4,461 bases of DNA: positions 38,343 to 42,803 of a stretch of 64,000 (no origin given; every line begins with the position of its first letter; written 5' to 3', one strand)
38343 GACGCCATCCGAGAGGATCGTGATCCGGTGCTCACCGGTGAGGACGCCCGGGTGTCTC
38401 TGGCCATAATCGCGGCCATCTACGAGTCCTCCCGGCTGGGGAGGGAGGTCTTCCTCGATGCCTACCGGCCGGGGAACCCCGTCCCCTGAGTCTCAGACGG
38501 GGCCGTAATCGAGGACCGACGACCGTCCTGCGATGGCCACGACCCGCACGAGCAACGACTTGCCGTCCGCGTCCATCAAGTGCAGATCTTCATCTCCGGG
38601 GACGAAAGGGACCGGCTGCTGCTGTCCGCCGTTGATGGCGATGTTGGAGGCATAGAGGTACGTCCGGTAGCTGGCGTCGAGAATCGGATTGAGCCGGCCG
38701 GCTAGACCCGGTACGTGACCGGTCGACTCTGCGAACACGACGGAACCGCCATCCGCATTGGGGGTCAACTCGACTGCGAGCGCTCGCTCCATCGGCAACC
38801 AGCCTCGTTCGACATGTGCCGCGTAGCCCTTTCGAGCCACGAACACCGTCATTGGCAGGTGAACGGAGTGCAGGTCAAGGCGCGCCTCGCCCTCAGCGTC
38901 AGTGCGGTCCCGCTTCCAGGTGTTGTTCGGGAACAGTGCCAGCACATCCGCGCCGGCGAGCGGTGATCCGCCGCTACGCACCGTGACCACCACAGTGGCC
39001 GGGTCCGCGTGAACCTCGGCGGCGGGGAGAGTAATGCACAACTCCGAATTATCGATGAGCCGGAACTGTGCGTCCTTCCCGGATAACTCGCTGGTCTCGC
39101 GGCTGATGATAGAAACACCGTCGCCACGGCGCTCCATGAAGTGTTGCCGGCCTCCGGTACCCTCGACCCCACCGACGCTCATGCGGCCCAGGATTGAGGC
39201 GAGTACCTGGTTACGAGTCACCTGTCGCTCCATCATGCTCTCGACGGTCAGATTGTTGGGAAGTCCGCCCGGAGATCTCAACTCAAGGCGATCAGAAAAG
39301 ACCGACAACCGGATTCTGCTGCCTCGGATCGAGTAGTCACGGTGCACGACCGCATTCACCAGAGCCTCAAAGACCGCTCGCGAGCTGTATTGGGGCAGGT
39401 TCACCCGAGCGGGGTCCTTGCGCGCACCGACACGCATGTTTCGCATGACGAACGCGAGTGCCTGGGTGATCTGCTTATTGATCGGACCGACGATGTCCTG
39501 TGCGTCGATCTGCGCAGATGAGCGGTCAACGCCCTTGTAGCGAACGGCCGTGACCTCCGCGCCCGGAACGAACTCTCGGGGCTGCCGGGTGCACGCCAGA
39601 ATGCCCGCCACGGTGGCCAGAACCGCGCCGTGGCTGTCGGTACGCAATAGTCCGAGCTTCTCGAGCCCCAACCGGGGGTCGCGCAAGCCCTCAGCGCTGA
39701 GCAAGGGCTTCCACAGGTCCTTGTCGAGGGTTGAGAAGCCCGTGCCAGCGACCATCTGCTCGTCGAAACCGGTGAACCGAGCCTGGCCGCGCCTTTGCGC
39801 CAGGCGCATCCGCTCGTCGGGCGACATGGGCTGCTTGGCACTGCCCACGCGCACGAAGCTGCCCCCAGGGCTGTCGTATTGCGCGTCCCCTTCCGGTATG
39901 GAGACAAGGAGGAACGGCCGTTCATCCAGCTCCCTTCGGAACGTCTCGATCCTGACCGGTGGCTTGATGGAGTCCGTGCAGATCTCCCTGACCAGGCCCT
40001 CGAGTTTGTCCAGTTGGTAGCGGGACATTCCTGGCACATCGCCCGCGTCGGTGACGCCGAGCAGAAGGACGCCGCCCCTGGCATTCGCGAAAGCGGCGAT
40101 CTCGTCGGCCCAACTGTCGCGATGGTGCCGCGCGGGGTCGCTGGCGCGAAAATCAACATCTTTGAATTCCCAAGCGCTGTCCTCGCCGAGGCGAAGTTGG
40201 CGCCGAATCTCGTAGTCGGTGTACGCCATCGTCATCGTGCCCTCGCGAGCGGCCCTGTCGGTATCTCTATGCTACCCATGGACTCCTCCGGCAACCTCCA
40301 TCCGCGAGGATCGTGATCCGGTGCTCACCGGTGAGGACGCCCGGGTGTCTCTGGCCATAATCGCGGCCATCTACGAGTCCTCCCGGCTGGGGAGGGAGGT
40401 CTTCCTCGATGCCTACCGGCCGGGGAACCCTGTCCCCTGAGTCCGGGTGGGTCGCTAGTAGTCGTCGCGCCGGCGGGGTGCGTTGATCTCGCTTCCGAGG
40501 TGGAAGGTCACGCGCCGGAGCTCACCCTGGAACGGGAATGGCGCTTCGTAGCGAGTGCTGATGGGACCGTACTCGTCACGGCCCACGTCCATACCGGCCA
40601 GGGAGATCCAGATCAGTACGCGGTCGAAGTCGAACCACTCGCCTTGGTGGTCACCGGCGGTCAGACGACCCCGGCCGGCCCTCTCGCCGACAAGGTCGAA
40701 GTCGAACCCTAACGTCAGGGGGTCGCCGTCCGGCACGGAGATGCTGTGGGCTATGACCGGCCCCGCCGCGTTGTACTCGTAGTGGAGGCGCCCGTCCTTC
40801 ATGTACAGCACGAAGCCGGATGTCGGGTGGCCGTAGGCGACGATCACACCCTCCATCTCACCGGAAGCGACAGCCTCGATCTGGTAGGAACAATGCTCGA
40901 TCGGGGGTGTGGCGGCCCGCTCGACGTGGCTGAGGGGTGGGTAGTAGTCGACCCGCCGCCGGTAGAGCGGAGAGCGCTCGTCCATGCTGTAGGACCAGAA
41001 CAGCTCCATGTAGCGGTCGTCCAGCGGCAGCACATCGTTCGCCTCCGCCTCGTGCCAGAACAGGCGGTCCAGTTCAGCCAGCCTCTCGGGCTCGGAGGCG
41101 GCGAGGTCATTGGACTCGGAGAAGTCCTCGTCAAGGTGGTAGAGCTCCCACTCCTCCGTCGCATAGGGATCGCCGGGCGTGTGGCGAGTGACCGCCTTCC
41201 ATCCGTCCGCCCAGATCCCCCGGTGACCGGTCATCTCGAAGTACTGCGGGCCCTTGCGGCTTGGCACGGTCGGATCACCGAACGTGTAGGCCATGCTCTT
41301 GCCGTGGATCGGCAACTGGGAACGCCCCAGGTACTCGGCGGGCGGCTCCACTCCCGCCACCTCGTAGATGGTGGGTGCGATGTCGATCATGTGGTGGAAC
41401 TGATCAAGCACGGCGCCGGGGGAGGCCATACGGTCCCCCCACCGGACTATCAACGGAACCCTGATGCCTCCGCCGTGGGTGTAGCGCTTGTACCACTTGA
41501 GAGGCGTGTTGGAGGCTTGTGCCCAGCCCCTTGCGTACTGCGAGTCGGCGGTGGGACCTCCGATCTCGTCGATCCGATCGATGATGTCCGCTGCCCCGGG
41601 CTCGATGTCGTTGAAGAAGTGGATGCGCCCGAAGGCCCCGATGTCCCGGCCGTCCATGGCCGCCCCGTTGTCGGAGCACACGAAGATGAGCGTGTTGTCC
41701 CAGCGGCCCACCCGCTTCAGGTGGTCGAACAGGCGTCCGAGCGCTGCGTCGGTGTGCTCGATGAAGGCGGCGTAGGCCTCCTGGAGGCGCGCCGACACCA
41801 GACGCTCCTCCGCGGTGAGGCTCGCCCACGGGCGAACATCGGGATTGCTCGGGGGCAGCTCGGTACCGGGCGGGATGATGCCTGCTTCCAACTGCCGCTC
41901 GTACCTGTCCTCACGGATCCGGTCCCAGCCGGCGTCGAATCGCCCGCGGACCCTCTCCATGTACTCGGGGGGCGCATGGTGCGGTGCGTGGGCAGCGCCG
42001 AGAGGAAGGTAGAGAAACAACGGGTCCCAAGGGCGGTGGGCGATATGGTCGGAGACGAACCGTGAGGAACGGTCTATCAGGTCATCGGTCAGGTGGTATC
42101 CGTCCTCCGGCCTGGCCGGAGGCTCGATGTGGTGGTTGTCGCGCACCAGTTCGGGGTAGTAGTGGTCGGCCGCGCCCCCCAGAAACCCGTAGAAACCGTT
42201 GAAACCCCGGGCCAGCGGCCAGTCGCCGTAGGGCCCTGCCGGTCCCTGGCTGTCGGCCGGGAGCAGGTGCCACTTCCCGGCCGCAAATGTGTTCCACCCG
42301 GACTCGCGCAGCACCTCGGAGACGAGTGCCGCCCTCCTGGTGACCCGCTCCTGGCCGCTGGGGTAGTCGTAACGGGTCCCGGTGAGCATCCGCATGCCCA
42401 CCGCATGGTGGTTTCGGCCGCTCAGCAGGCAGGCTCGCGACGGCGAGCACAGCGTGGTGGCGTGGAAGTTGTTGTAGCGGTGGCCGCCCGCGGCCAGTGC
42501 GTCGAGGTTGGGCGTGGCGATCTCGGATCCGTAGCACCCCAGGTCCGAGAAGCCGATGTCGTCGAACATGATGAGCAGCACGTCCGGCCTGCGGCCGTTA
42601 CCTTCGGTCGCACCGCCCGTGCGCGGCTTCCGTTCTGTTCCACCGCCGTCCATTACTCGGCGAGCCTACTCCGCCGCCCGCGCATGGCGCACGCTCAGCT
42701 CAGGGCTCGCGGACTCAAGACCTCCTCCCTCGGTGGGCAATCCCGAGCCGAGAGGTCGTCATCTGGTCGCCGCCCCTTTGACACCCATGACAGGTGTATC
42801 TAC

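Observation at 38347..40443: Single-gene, lower-GC insertion bounded by 146-bp direct repeats that duplicate the 3' end of a host gene, with no recombinase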

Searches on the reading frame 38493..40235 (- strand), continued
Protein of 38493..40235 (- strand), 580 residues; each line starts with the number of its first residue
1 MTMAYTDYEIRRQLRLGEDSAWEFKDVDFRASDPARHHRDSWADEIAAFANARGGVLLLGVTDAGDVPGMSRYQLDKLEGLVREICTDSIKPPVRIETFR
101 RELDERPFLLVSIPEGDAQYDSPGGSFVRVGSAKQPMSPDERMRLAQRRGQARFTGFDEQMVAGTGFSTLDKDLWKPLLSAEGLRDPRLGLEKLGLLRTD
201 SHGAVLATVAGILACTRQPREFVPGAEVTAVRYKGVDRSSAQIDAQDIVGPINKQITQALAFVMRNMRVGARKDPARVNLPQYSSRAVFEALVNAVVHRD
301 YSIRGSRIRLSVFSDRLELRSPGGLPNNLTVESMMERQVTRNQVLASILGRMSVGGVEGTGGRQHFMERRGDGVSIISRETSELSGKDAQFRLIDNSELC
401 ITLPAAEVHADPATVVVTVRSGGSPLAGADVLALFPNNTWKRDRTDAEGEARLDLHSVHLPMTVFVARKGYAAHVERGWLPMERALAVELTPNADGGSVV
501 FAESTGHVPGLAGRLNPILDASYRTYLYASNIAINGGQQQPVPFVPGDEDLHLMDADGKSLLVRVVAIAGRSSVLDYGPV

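Call 51: find_encoding_contigs(protein=P0126, flank=10000, max_places=3)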
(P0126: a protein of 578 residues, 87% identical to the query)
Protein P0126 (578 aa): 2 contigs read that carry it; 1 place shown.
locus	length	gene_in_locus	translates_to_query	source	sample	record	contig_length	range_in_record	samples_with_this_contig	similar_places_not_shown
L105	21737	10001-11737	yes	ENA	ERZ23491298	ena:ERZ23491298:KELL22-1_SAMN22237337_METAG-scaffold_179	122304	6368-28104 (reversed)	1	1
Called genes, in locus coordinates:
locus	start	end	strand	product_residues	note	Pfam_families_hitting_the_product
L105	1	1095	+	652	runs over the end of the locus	PF02749:QRPTase_N (faint), PF17767:NAPRTase_N, PF00857:Isochorismatase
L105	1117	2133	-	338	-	PF01636:APH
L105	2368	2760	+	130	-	PF01042:Ribonuc_L-PSP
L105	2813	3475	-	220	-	PF00578:AhpC-TSA, PF08534:Redoxin, PF10417:1-cysPrx_C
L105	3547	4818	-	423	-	PF20296:MTaX1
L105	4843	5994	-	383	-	PF00145:DNA_methylase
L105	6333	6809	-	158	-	PF00383:dCMP_cyt_deam_1, PF14437:MafB19-deam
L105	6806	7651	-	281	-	PF01063:Aminotran_4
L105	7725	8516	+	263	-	PF10517:DM13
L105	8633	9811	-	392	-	-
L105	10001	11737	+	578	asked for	PF04326:SLFN_AlbA_2, PF13749:HATPase_c_4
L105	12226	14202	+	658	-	-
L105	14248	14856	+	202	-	PF21176:RecR_HhH, PF01751:Toprim, PF13662:Toprim_4, PF21175:RecR_C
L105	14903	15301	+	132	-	PF00903:Glyoxalase, PF13468:Glyoxalase_3, PF13669:Glyoxalase_4, PF18029:Glyoxalase_6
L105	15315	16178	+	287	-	PF02739:5_3_exonuc_N, PF01367:5_3_exonuc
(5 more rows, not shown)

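Call 55: find_encoding_contigs(protein=P0125, flank=8000, max_places=4)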
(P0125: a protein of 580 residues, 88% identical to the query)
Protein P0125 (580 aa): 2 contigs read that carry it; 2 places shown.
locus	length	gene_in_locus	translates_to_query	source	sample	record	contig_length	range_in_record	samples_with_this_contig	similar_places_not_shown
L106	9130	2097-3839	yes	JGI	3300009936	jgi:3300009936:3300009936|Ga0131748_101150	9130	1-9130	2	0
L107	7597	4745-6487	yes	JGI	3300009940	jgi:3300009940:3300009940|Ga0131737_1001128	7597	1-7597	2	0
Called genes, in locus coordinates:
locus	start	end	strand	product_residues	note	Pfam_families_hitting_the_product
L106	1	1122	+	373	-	?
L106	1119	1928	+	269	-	PF13555:AAA_29 (faint), PF00005:ABC_tran, PF02463:SMC_N (faint), PF13304:AAA_21 (weak)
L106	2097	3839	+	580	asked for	PF04326:SLFN_AlbA_2, PF13749:HATPase_c_4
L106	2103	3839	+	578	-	PF04326:SLFN_AlbA_2, PF13749:HATPase_c_4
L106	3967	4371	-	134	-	-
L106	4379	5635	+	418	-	PF00580:UvrD-helicase (weak), PF13361:UvrD_C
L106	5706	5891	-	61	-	-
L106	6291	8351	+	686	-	-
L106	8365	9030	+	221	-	PF21176:RecR_HhH, PF01751:Toprim, PF13662:Toprim_4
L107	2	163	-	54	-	?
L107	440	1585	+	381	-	PF01497:Peripla_BP_2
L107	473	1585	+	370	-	PF01497:Peripla_BP_2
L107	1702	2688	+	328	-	PF01032:FecCD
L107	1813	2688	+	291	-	PF01032:FecCD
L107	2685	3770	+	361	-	PF01032:FecCD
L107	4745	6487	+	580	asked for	PF04326:SLFN_AlbA_2, PF13749:HATPase_c_4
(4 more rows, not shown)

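Call 56: find_encoding_contigs(protein=P0124, flank=8000, max_places=3)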
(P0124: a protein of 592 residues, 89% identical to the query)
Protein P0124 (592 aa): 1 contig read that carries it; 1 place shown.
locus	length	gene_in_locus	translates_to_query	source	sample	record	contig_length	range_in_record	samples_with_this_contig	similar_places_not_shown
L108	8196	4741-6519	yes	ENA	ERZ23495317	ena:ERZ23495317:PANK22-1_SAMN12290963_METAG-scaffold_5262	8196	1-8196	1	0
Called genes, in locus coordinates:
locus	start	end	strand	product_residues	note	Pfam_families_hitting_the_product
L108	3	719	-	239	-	?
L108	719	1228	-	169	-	PF00329:Complex1_30kDa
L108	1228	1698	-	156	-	PF01058:Oxidored_q6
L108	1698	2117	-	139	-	PF00507:Oxidored_q4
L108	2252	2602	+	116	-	-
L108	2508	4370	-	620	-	PF00664:ABC_membrane, PF00005:ABC_tran, PF02463:SMC_N (faint)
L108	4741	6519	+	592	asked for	PF04326:SLFN_AlbA_2, PF13749:HATPase_c_4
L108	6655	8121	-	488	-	PF00884:Sulfatase, PF16347:SGSH_C (weak)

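Call 65: search_protein_families(library=pfam, proteins=[L076:5651-6004:+, L076:7737-7928:+, L076:4789-5691:-, L046:8346-9467:+, L063:8650-9765:+, L082:5119-5661:+, L082:8815-10173:+, L016:8285-8899:-, L070:4850-5980:-, L028:4853-5671:-], max_evalue=0.01)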
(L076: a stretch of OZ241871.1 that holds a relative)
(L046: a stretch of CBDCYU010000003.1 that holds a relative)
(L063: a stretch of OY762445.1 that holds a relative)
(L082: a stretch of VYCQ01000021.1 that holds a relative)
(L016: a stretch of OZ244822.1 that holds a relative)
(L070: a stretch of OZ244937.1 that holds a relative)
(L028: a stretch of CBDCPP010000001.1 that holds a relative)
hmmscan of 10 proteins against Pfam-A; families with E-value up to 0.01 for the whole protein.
L076:5651-6004:+ (117 aa): 2 families
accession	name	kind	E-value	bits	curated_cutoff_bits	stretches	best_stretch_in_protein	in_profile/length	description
PF01909.29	NTP_transf_2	-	0.0073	17.1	21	1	13-45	2-34/93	Nucleotidyltransferase domain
PF22600.2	MTPAP-like_central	-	0.0093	16.5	27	1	4-45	18-59/139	Poly(A) RNA polymerase, mitochondrial-like, central palm domain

L076:7737-7928:+ (63 aa): 0 families

L076:4789-5691:- (300 aa): 0 families

L046:8346-9467:+ (373 aa): 1 family
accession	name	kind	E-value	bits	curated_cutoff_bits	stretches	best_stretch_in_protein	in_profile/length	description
PF01420.25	Methylase_S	-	2.5e-16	60.8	22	1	10-182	3-168/168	Type I restriction modification DNA specificity domain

L063:8650-9765:+ (371 aa): 1 family
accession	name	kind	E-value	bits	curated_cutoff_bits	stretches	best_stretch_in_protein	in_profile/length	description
PF01420.25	Methylase_S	-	4.2e-17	63.3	22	2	80-195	63-167/168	Type I restriction modification DNA specificity domain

L082:5119-5661:+ (180 aa): 1 family
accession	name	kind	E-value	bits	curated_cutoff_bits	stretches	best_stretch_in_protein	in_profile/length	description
PF23357.1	DUF7088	-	0.00011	22.8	27.8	1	59-134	14-87/105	Domain of unknown function (DUF7088)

L082:8815-10173:+ (452 aa): 3 families
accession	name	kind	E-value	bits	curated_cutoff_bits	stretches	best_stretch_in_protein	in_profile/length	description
PF02720.22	DUF222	-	5.6e-21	75.6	24.4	1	70-362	11-306/306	Domain of unknown function (DUF222)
PF01844.29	HNH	-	5.8e-10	39.6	21.4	1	365-407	1-46/47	HNH endonuclease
PF13831.12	PHD_2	-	0.0062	16.4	28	0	393-418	2-27/36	PHD-finger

L016:8285-8899:- (204 aa): 0 families

L070:4850-5980:- (376 aa): 0 families

L028:4853-5671:- (272 aa): 0 families

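Call 72: find_encoding_contigs(protein=P0192, flank=8000, max_places=3)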
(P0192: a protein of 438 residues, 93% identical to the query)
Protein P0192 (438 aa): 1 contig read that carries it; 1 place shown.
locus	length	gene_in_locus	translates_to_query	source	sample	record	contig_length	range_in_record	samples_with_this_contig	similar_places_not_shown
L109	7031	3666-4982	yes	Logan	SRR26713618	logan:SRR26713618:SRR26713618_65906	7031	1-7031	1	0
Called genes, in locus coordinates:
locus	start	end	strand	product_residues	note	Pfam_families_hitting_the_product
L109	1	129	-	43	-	?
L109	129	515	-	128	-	PF00507:Oxidored_q4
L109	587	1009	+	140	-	-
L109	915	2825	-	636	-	PF00664:ABC_membrane, PF00005:ABC_tran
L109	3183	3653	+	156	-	PF04326:SLFN_AlbA_2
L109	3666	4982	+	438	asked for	PF13749:HATPase_c_4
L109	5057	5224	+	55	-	-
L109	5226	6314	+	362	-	-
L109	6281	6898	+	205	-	-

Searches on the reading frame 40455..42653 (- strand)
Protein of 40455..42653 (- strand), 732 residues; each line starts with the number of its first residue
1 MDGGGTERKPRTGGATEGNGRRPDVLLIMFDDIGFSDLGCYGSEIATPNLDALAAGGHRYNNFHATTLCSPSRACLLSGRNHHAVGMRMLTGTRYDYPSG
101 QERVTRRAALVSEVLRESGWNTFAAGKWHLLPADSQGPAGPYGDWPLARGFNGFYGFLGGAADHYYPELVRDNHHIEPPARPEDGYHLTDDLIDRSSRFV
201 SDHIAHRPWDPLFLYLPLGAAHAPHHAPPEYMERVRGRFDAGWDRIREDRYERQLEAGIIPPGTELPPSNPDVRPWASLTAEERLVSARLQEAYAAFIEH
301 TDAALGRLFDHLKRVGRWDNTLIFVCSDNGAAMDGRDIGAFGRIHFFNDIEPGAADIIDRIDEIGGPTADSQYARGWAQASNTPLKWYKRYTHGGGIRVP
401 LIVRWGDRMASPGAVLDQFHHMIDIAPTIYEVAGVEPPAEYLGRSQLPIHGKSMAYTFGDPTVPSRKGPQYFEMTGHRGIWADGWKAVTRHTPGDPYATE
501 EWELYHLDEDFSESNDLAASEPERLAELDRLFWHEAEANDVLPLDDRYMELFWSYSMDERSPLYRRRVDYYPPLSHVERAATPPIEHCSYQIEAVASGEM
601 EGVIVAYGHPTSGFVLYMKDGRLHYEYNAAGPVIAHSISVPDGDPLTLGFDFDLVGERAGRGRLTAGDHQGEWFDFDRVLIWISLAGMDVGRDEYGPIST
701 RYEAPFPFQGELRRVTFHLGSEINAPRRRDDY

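Call 6: search_protein_families(library=pfam, proteins=[window:40455-42653:-])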
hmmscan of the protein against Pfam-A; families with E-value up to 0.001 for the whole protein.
window:40455-42653:- (732 aa): 3 families
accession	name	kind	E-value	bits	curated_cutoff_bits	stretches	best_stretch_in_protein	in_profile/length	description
PF00884.28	Sulfatase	-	2.4e-58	198.2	25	1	23-435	1-301/301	Sulfatase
PF16347.10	SGSH_C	-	8.4e-13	49.2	29.3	1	387-520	5-134/154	N-sulphoglucosamine sulphohydrolase, C-terminal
PF01663.27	Phosphodiest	-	7e-05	23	23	0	27-332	3-222/342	Type I phosphodiesterase / nucleotide pyrophosphatase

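Call 41: find_related_loci(query=window:40455-42653:-, collection=metagenome_contigs, flank=5000)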
Query window:40455-42653:- (732 aa) in metagenome_contigs; peptide patterns used: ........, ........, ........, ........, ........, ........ (x = any residue, [..] = any of these).
61 stretches matched a pattern; 10 encode a relative of the query (tblastn E <= 1e-3); 10 distinct loci.
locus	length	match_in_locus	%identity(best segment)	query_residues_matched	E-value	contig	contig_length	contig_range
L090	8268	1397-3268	85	108-732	0e+0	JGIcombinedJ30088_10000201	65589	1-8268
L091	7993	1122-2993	85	108-732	0e+0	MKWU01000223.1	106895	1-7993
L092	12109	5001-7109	48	23-715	0e+0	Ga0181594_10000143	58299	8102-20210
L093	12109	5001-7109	48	23-715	0e+0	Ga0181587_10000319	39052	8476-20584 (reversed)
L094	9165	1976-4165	34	23-719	1e-117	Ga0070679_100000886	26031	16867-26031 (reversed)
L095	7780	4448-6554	45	21-723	5e-114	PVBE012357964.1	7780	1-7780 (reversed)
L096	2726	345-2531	33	23-719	2e-118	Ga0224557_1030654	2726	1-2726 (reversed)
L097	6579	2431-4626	34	23-722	2e-113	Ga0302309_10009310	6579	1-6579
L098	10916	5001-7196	34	23-722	1e-112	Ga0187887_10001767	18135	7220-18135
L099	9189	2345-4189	35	23-619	2e-110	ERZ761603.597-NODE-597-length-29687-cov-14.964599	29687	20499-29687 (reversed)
